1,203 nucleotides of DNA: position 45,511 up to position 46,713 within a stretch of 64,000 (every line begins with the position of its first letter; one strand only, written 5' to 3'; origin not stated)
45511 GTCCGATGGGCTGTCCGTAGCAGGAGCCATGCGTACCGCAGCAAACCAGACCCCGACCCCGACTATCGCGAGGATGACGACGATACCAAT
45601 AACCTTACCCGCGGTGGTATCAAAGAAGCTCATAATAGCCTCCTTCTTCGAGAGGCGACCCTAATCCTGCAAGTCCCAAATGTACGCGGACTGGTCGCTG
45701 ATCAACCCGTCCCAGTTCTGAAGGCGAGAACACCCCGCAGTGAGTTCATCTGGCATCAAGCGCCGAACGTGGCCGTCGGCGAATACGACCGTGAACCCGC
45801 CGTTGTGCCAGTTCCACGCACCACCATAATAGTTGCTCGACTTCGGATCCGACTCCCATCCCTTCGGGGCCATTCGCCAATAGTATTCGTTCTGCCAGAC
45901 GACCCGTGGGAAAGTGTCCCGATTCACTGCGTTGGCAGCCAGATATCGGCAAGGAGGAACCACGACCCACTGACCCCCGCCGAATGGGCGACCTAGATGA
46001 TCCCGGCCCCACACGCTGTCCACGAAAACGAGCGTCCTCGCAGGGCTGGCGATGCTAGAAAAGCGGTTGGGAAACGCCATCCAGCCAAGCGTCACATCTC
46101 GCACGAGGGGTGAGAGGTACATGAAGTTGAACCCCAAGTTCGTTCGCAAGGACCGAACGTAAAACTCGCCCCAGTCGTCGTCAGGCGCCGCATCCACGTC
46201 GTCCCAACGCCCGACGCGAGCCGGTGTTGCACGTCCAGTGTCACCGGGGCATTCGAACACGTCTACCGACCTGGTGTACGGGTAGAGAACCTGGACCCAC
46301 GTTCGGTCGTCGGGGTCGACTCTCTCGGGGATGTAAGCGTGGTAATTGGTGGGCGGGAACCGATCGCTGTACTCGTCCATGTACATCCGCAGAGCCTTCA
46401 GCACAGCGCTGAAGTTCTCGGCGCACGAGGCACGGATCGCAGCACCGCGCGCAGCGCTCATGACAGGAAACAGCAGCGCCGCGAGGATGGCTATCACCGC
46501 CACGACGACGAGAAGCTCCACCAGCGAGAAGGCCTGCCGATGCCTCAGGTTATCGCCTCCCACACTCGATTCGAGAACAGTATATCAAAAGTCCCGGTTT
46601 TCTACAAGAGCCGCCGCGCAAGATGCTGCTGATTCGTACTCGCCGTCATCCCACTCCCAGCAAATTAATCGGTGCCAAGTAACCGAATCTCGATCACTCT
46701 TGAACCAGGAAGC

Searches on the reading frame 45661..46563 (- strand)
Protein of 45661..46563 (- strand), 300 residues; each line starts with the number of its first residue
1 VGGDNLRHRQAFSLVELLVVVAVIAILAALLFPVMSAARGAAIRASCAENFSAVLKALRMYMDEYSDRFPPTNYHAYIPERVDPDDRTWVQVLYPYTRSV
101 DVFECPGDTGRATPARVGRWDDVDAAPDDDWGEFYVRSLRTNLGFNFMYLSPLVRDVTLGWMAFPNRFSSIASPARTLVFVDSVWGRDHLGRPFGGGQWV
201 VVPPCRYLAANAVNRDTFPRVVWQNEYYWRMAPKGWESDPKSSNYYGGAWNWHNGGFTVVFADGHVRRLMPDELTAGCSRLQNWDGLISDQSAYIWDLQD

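Call 91: search_protein_families(library=pfam, proteins=[window:45661-46563:-], max_evalue=0.0001)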
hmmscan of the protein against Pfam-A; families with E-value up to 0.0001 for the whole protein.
window:45661-46563:- (300 aa): 2 families
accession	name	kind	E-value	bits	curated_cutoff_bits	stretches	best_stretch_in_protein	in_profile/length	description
PF07963.17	N_methyl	-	7.3e-07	29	21.2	1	7-32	2-27/27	Prokaryotic N-terminal methylation motif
PF07596.16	SBP_bac_10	-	2e-05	25.2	23.3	0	37-96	2-59/268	Protein of unknown function (DUF1559)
